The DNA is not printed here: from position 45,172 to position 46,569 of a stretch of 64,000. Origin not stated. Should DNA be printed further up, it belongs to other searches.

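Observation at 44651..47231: Dehydroquinate-synthase-like sugar-phosphate cyclase with SDR and aldolase-like partners in a glycan locus; split transketolase nearby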

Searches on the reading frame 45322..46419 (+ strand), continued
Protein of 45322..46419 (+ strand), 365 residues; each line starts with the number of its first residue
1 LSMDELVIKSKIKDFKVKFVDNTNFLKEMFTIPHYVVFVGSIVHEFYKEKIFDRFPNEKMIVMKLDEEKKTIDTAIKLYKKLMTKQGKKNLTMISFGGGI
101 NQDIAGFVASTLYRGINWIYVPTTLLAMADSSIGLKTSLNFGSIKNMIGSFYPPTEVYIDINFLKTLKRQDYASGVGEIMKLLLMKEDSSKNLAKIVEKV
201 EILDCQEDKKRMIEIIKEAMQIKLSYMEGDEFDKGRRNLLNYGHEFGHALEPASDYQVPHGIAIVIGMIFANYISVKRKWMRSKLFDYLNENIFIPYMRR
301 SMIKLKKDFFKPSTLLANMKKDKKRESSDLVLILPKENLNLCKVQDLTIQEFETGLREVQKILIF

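Call 60: search_dna_similar(query=window:45322-46419:+, collection=plasmids, mode=protein, max_rows=60, rows=spread, max_evalue=1e-10)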
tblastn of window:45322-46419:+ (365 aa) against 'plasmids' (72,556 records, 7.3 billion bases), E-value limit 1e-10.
Records with a match: 123; places in all: 124; records where one place covers at least 80% of the query: 24.
Best place of each record, by identity: <60% 123.
By first word of the organism name: Streptomyces 40; Lactococcus 9; Ketogulonicigenium 5; Sinorhizobium 4; Acinetobacter 4; Paracoccus 4; Pasteurella 3; Escherichia 3; Mycetohabitans 3; Listeria 2; and 38 more.
By predicted mobility (MOB-suite, as given by PLSDB): non-mobilizable 95; mobilizable 19; conjugative 9.
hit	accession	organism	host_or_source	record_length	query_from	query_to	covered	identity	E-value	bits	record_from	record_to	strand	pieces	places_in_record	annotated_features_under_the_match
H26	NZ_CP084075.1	Fusobacterium vincentii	-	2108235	36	344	85%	34.4%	7e-40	157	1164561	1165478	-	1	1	none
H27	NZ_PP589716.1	Lactococcus sp.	Bacterial culture,Dairy environment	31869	43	357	86%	31.0%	4e-34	140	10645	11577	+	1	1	aroB: 3-dehydroquinate synthase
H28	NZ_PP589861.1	Lactococcus sp.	Bacterial culture,Dairy environment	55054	43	357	86%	31.0%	4e-34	140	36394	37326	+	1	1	aroB: 3-dehydroquinate synthase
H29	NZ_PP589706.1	Lactococcus sp.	Bacterial culture,Dairy environment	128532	43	351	85%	31.3%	4e-34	140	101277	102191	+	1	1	aroB: 3-dehydroquinate synthase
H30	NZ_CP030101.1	Listeria monocytogenes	Environment,water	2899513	1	337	92%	28.5%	4e-24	111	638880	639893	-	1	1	none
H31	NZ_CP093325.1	Bacillus sp. N5-665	whole organism,peat soil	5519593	43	350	84%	30.6%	4e-33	137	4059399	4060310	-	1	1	none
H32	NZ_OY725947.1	Bacteroides finegoldii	-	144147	61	342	77%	32.2%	1e-35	145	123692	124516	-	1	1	aroB: 3-dehydroquinate synthase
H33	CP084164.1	Pasteurella multocida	rabbit,mixed culture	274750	43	334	80%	30.5%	8e-36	145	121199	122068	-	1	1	aroB: 3-dehydroquinate synthase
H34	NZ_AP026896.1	Aeromonas caviae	Microbe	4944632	36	335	82%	29.2%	2e-27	121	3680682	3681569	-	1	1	none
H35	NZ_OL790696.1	Escherichia coli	-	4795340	57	335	76%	31.0%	1e-31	133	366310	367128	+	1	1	none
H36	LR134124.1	Klebsiella aerogenes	not available: to be reported later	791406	57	335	76%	30.6%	7e-32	134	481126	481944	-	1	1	aroB: 3-dehydroquinate synthase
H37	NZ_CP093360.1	Nicoliella spurrieriana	Tetragonula carbonaria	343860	67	337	74%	31.1%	1e-31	133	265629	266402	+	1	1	aroB: 3-dehydroquinate synthase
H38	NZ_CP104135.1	Sinorhizobium sp. C101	Phaseolus vulgaris,cell ...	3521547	61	336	76%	30.4%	1e-30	130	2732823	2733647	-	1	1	none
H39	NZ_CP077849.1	Acinetobacter baumannii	Homo sapiens,Rectal swab_P28_BU14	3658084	37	337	82%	27.8%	2e-29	126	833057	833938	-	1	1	none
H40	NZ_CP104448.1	Acinetobacter baumannii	Homo sapiens,sputum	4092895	37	337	82%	27.8%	4e-29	126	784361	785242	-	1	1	none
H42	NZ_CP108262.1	Streptomyces sp. NBC_00053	-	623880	60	328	74%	30.7%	6e-36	145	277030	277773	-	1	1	3-dehydroquinate synthase family protein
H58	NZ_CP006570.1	Sodalis praecaptivus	-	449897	67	288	61%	32.7%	7e-28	122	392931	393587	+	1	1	2-deoxy-scyllo-inosose synthase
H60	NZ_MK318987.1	Rhizobium rhizogenes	-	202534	19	281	72%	27.3%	2e-24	112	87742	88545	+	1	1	sedoheptulose 7-phosphate cyclase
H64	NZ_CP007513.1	Bacillus bombysepticus str. Wang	separated from the corpses of silkworms ...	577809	35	274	66%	29.0%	1e-26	119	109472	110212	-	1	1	sedoheptulose 7-phosphate cyclase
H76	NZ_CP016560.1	Streptomyces clavuligerus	-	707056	61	278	60%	27.5%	2e-24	112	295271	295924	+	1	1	sedoheptulose 7-phosphate cyclase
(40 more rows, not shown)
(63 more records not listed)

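Call 62: get_annotated_region(hit=H58, flank=600)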
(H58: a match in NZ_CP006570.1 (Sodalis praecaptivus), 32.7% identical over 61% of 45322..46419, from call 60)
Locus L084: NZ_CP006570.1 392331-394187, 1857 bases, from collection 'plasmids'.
description: Sodalis praecaptivus strain HS1 plasmid pHS1, complete sequence
organism: Sodalis praecaptivus (NCBI taxid 1239307)
taxonomy: Bacteria; Pseudomonadota; Gammaproteobacteria; Enterobacterales; Bruguierivoracaceae; Sodalis; Sodalis praecaptivus
host: -; source: -; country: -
typing (MOB-suite, as given by PLSDB): non-mobilizable; replicon rep_cluster_931
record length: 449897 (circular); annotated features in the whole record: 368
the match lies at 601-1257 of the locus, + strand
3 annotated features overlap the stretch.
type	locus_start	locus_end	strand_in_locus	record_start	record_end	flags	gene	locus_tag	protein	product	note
CDS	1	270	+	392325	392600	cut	-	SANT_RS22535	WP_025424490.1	DUF6137 domain-containing protein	-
CDS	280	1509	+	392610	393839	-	-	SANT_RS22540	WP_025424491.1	2-deoxy-scyllo-inosose synthase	-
CDS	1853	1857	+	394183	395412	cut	-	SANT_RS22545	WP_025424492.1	glycosyltransferase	-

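Call 63: get_annotated_region(hit=H60, flank=600)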
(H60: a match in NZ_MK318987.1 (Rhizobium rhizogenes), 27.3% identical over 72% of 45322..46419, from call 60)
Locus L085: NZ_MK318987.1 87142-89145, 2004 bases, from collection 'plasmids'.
description: Rhizobium rhizogenes strain C6.5 plasmid pC6.5b, complete sequence
organism: Rhizobium rhizogenes (NCBI taxid 359)
taxonomy: Bacteria; Pseudomonadota; Alphaproteobacteria; Hyphomicrobiales; Rhizobiaceae; Rhizobium; Rhizobium rhizogenes
host: -; source: -; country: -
typing (MOB-suite, as given by PLSDB): non-mobilizable; mating-pair formation MPF_T
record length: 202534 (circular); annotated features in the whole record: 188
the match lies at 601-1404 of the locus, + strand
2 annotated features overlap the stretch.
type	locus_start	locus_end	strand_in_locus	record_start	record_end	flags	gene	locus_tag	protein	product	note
CDS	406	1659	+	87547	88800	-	-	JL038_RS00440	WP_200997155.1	sedoheptulose 7-phosphate cyclase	GO:0017000 - antibiotic biosynthetic process [Evidence IEA]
CDS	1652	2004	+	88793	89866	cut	-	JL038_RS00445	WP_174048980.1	ROK family protein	-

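Call 64: get_annotated_region(hit=H64, flank=600)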
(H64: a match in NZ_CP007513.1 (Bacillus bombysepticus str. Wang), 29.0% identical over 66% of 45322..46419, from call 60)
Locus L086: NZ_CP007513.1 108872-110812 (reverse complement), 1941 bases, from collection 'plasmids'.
description: Bacillus bombysepticus str. Wang plasmid pBb, complete sequence
organism: Bacillus bombysepticus str. Wang (NCBI taxid 1330043)
taxonomy: Bacteria; Bacillota; Bacilli; Bacillales; Bacillaceae; Bacillus; Bacillus bombysepticus; Bacillus bombysepticus str. Wang
host: -; source: separated from the corpses of silkworms that had died due to Bb natural infection in Daiyue district, Taian ...; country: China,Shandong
typing (MOB-suite, as given by PLSDB): non-mobilizable; replicon rep_cluster_125; mating-pair formation MPF_T
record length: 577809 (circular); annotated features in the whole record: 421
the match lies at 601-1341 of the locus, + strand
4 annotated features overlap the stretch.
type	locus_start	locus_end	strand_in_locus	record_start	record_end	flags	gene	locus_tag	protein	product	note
CDS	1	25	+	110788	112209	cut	-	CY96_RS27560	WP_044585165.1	glucose-6-phosphate dehydrogenase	-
CDS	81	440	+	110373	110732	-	-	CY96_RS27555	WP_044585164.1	cupin domain-containing protein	-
CDS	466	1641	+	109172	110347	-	-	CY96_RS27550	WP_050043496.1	sedoheptulose 7-phosphate cyclase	GO:0017000 - antibiotic biosynthetic process [Evidence IEA]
CDS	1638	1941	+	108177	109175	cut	-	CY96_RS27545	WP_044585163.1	ROK family protein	-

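Call 65: get_annotated_region(hit=H76, flank=600)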
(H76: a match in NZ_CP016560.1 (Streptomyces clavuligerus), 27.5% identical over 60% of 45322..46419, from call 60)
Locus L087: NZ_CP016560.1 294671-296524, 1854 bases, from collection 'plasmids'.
description: Streptomyces clavuligerus strain F613-1 plasmid pSCL4, complete sequence
organism: Streptomyces clavuligerus (NCBI taxid 1901)
taxonomy: Bacteria; Actinomycetota; Actinomycetes; Kitasatosporales; Streptomycetaceae; Streptomyces; Streptomyces clavuligerus
host: -; source: -; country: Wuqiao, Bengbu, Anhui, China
typing (MOB-suite, as given by PLSDB): non-mobilizable; replicon rep_cluster_12,rep_cluster_1879,rep_cluster_1910,rep_cluster_1922,rep_cluster_40
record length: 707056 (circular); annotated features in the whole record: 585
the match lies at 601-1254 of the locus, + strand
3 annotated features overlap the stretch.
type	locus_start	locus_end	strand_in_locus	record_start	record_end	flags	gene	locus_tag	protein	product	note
CDS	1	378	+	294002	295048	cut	-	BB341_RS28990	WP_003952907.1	ROK family protein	-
CDS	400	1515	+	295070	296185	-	-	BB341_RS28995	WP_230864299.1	sedoheptulose 7-phosphate cyclase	GO:0017000 - antibiotic biosynthetic process [Evidence IEA]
CDS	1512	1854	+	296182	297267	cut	-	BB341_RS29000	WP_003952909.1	hypothetical protein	-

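Call 66: get_annotated_region(hit=H35, flank=500)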
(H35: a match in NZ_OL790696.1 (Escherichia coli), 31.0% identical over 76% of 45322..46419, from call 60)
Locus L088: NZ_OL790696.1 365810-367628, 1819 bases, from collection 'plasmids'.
description: Escherichia coli strain H240 plasmid unnamed, complete sequence
organism: Escherichia coli (NCBI taxid 562)
taxonomy: Bacteria; Pseudomonadota; Gammaproteobacteria; Enterobacterales; Enterobacteriaceae; Escherichia; Escherichia coli
host: -; source: -; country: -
typing (MOB-suite, as given by PLSDB): non-mobilizable; replicon IncQ1
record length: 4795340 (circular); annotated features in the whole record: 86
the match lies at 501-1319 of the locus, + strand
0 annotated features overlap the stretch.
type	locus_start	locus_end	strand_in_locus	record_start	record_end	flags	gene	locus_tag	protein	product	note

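Call 67: get_annotated_region(hit=H12, flank=500)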
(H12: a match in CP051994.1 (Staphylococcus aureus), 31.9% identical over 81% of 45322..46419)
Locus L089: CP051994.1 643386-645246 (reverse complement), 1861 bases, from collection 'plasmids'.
description: Staphylococcus aureus strain ER08327.3 plasmid pER08327.3A.1, complete sequence
organism: Staphylococcus aureus (NCBI taxid 1280)
taxonomy: Bacteria; Bacillota; Bacilli; Bacillales; Staphylococcaceae; Staphylococcus; Staphylococcus aureus
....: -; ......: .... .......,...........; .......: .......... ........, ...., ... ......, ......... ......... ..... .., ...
typing (MOB-suite, as given by PLSDB): non-mobilizable
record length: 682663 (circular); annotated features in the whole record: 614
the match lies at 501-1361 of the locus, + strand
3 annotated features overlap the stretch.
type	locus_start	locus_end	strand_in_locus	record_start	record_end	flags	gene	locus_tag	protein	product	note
CDS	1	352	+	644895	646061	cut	aroC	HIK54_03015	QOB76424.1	chorismate synthase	-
CDS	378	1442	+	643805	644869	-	-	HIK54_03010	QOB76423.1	3-dehydroquinate synthase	-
CDS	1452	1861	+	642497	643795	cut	aroA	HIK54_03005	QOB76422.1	3-phosphoshikimate 1-carboxyvinyltransferase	-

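Call 68: get_annotated_region(hit=H32, flank=500)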
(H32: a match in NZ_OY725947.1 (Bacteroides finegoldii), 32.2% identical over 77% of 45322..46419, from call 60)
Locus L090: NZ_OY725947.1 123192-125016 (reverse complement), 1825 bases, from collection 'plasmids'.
description: Bacteroides finegoldii strain Bacteroides finegoldii TSDC17.2-1.1 plasmid 45, complete sequence
organism: Bacteroides finegoldii (NCBI taxid 338188)
taxonomy: Bacteria; Bacteroidota; Bacteroidia; Bacteroidales; Bacteroidaceae; Bacteroides; Bacteroides finegoldii
host: -; source: -; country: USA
typing (MOB-suite, as given by PLSDB): non-mobilizable
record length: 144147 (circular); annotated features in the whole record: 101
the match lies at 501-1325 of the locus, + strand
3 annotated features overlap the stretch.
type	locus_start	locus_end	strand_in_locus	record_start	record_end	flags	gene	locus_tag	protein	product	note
CDS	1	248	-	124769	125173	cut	-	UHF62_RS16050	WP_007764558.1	hypothetical protein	-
CDS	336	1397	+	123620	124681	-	aroB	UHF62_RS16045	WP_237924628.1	3-dehydroquinate synthase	GO:0009423 - chorismate biosynthetic process [Evidence IEA]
CDS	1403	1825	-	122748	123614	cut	-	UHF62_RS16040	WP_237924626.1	helix-turn-helix domain-containing protein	-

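Call 69: get_annotated_region(hit=H42, flank=600)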
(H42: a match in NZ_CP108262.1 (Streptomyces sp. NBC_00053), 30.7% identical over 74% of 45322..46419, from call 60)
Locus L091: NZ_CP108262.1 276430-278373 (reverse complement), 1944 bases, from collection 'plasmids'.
description: Streptomyces sp. NBC_00053 plasmid unnamed1, complete sequence
organism: Streptomyces sp. NBC_00053 (NCBI taxid 2975631)
taxonomy: Bacteria; Actinomycetota; Actinomycetes; Kitasatosporales; Streptomycetaceae; Streptomyces; Streptomyces sp. NBC 00053
host: -; source: -; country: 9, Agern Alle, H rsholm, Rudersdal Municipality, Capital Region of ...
typing (MOB-suite, as given by PLSDB): non-mobilizable
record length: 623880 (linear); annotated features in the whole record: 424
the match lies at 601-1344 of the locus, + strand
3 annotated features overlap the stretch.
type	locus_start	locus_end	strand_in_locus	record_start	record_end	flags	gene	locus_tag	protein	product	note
CDS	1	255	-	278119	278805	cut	-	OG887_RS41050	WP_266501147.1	4'-phosphopantetheinyl transferase superfamily protein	-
CDS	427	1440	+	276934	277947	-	-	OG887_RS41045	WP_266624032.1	3-dehydroquinate synthase family protein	-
CDS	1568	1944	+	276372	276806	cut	-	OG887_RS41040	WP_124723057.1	type II 3-dehydroquinate dehydratase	-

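Call 76: search_protein_families(library=ncbifam, proteins=[L056:1626-3230:+, L067:1933-3021:+, L060:8320-9351:-, L038:6040-7383:+, L078:3825-4553:+, L059:8485-9330:+, L059:9330-9995:+, L059:5458-6555:+, L001:9134-10000:+, L083:1947-3155:+], max_evalue=1e-8)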
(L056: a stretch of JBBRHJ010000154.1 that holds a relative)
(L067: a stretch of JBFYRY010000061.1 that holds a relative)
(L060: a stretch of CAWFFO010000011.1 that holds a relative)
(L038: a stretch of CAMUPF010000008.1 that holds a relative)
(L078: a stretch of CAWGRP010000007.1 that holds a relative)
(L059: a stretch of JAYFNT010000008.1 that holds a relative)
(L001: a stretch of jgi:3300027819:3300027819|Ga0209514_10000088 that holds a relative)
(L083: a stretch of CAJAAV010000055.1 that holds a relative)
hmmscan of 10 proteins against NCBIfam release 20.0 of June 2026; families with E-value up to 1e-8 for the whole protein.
L056:1626-3230:+ (534 aa): 5 families
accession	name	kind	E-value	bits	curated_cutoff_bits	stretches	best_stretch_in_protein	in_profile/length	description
NF006049.0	PRK08195.1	subfamily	2.4e-23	82.7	229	1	2-269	7-270/344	4-hyroxy-2-oxovalerate/4-hydroxy-2-oxopentanoic acid aldolase,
TIGR03217.1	4OH_2_O_val_ald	equivalog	1.4e-19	70.5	286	1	3-263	3-259/334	4-hydroxy-2-oxovalerate aldolase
TIGR02090.1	LEU1_arch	subfamily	3.8e-10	39.4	484.75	1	3-256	1-247/363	isopropylmalate/citramalate/homocitrate synthases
NF002085.0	PRK00915.1-2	subfamily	8e-10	38.1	517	0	116-256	127-260/504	2-isopropylmalate synthase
TIGR02660.1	nifV_homocitr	equivalog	1.5e-09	37.7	462.9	1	3-256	2-248/365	homocitrate synthase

L067:1933-3021:+ (362 aa): 2 families
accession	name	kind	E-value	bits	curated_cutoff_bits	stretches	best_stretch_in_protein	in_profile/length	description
TIGR03586.1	PseI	equivalog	2.9e-37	128.6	340.25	1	11-309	4-300/327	pseudaminic acid synthase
TIGR03569.1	NeuB_NnaB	equivalog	4.1e-33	114.8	399.65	1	16-319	8-312/329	N-acetylneuraminate synthase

L060:8320-9351:- (343 aa): 0 families

L038:6040-7383:+ (447 aa): 8 families
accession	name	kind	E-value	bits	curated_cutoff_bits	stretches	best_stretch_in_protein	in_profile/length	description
NF011936.0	PRK15407.1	equivalog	9.1e-201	667.2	423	1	2-446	6-436/440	lipopolysaccharide biosynthesis protein RfbH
TIGR03588.1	PseC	equivalog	8.4e-63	212.5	423.5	1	35-370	7-324/380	UDP-4-amino-4,6-dideoxy-N-acetyl-beta-L-altrosamine transaminase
TIGR04181.1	NHT_00031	hypoth_equivalog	1.3e-53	182.2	420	2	48-235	19-215/359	LegC family aminotransferase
NF008687.0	PRK11706.1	equivalog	2.3e-48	164.8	375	1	41-238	13-203/375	dTDP-4-amino-4,6-dideoxygalactose transaminase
TIGR02379.1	ECA_wecE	subfamily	5.6e-44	150.4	434.85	1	41-367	13-315/376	dTDP-4-amino-4,6-dideoxy-D-glucose transaminase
NF008658.2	PRK11658.1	equivalog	5.2e-43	147.1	631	1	28-375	3-326/379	UDP-4-amino-4-deoxy-L-arabinose aminotransferase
TIGR04427.1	PLP_DesI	equivalog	2.1e-32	112.7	650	1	42-247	34-231/390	dTDP-4-dehydro-6-deoxyglucose aminotransferase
NF005816.0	PRK07682.1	equivalog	6.2e-09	35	620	1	62-189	70-204/390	aminotransferase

L078:3825-4553:+ (242 aa): 12 families
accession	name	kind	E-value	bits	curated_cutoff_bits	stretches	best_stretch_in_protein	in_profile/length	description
NF009805.0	PRK13289.1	equivalog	8.9e-26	90.7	432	1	10-236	158-387/399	NO-inducible flavohemoprotein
NF005963.0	PRK08051.1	equivalog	9.8e-25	87.2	230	1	7-233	4-222/233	NAD(P)H-flavin reductase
NF040810.1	BenC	equivalog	6.5e-22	78.1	430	1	6-235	104-324/333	benzoate 1,2-dioxygenase electron transfer component BenC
NF045803.1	MethMoxFADbindMmoC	equivalog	7.4e-19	67.7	500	1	32-239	137-338/343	aromatic/alkene monooxygenase hydroxylase FAD-binding subunit MmoC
NF008822.0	PRK11872.1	equivalog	3.7e-18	65.6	402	1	10-238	110-332/341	anthranilate 1,2-dioxygenase electron transfer component AntC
NF052252.1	flav_redu_LuxG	exception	1.5e-15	57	340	1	10-228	4-215/232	flavin mononucleotide reductase LuxG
NF006220.0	PRK08345.1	subfamily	3.3e-14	52.8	395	1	28-237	36-247/294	cytochrome-c3 hydrogenase subunit gamma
NF040830.1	sulfhyd_ShyC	equivalog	1.2e-11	44.3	600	1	27-150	31-147/288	NAD(P)-dependent hydrogenase/sulfhydrogenase 2 subunit gamma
NF058606.1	GlBtMonoRdsGbcB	equivalog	1.6e-11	43.7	500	1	9-193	16-199/362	glycine betaine monooxygenase reductase subunit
TIGR02160.1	PA_CoA_Oxy5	hypoth_equivalog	9.1e-11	41.2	420.8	1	9-238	7-238/352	1,2-phenylacetyl-CoA epoxidase subunit PaaE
TIGR01941.1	nqrF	equivalog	1.5e-10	40.6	295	1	80-241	240-403/405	NADH:ubiquinone reductase (Na(+)-transporting) subunit F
NF000796.0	PRK00054.1-1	equivalog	3.4e-10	39.6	224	1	9-162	6-139/254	dihydroorotate dehydrogenase electron transfer subunit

L059:8485-9330:+ (281 aa): 0 families

L059:9330-9995:+ (221 aa): 204 families (the best 25 are shown)
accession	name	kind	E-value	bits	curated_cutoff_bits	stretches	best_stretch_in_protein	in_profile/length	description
NF047420.2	EF_P_mod_YmfI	equivalog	1.4e-52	178.8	238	1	37-218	56-235/236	elongation factor P 5-aminopentanone reductase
NF005559.1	PRK07231.1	subfamily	4.2e-52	177.1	215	1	55-219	80-248/249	glucose 1-dehydrogenase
NF009464.0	PRK12824.1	subfamily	1.3e-51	175.6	269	1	53-219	78-243/245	3-oxoacyl-ACP reductase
NF009466.0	PRK12826.1-2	subfamily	2.2e-49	168.2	222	1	42-220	65-246/248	3-oxoacyl-ACP reductase FabG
NF005067.0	PRK06484.1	equivalog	7e-49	166.7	713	1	47-220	72-253/524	short chain dehydrogenase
TIGR01830.1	3oxo_ACP_reduc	equivalog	1.7e-48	165.4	297.75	1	38-218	56-238/239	3-oxoacyl-[acyl-carrier-protein] reductase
NF004198.0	PRK05653.1-3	equivalog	2.9e-47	161.2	296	1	45-218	71-246/248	3-oxoacyl-ACP reductase FabG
TIGR01829.1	AcAcCoA_reduct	subfamily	3.2e-47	161.2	302.1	1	54-218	77-240/242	acetoacetyl-CoA reductase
NF005309.0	PRK06841.1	subfamily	1e-45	156.3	286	1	54-220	88-254/255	GolD/DthD family dehydrogenase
TIGR01963.1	PHB_DH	subfamily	5.5e-45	153.6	307.05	1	54-220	77-254/255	3-hydroxybutyrate dehydrogenase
NF009384.0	PRK12743.1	equivalog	7.4e-45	153.2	264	1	42-219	72-248/258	SDR family oxidoreductase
NF006693.0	PRK09242.1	equivalog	2.3e-44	151.5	328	1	46-219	80-254/258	SDR family oxidoreductase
NF005753.0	PRK07577.1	equivalog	3.8e-44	151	310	1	2-217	3-231/237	SDR family oxidoreductase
NF004197.0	PRK05653.1-1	equivalog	4.1e-44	151.1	332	1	37-219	63-247/249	3-oxoacyl-ACP reductase FabG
NF004778.0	PRK06124.1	equivalog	1.8e-42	145.5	303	1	55-220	88-254/256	SDR family oxidoreductase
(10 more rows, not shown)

L059:5458-6555:+ (365 aa): 9 families
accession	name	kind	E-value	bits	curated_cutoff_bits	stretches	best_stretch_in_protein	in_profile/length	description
TIGR01181.1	dTDP_gluc_dehyt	equivalog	1.1e-27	97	365.1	1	44-361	2-314/321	dTDP-glucose 4,6-dehydratase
TIGR01179.1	galE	equivalog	1.4e-16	60.3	262.3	1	43-227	1-178/332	UDP-glucose 4-epimerase GalE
TIGR04180.1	EDH_00030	hypoth_equivalog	5.5e-16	58.5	475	1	44-310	1-259/297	NAD-dependent 4,6-dehydratase LegB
NF007582.0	PRK10217.1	equivalog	4.4e-13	49.1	698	1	43-292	3-255/355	dTDP-glucose 4,6-dehydratase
NF043036.1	ErythonDh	equivalog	7.2e-11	41.8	325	1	43-218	2-172/321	D-erythronate dehydrogenase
NF007490.0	PRK10084.1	subfamily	1.5e-10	40.7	649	1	43-358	2-334/361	dTDP-glucose 4,6-dehydratase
NF007956.0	PRK10675.1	subfamily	5e-10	39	394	0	43-208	2-163/338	UDP-glucose 4-epimerase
TIGR02197.1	heptose_epim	equivalog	2.4e-09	36.8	274.6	0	44-179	1-129/316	ADP-glyceromanno-heptose 6-epimerase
TIGR02622.1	CDP_4_6_dhtase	equivalog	9e-09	34.9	278.45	0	41-213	4-172/352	CDP-glucose 4,6-dehydratase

L001:9134-10000:+ (288 aa): 10 families
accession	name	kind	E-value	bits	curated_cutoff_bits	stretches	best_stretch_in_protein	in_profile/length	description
TIGR00875.1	fsa_talC_mipB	equivalog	1.8e-43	148.4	245.95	1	11-232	2-194/213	fructose-6-phosphate aldolase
TIGR02134.1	transald_staph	equivalog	7.6e-22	78.1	281.95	1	5-230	1-206/236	transaldolase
NF009296.0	PRK12653.1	subfamily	3.8e-21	75.9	306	1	13-231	4-195/220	fructose-6-phosphate aldolase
TIGR00874.1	talAB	equivalog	2.4e-15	56.7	396.2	1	63-243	68-263/317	transaldolase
NF002881.0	PRK03343.1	subfamily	8.1e-15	54.7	367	1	79-153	103-179/370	transaldolase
NF003026.0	PRK03903.1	equivalog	1.5e-14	53.9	344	1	33-287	31-320/323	transaldolase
NF009299.0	PRK12656.1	equivalog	1.3e-11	44.5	214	1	64-232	38-198/222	fructose-6-phosphate aldolase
NF009001.0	PRK12346.1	subfamily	1.8e-11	44.2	439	1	113-237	129-258/316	transaldolase A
NF008965.0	PRK12309.1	equivalog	3.3e-10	39.6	550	1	110-230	131-256/392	transaldolase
TIGR00876.1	tal_mycobact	equivalog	1.9e-09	37.3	233.75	0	80-160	93-176/350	transaldolase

L083:1947-3155:+ (402 aa): 1 family
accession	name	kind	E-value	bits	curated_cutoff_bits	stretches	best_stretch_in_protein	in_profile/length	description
TIGR01983.1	UbiG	equivalog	3e-09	36.5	102.95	1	102-202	46-151/228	bifunctional 2-polyprenyl-6-hydroxyphenol methylase/3-demethylubiquinol 3-O-methyltransferase UbiG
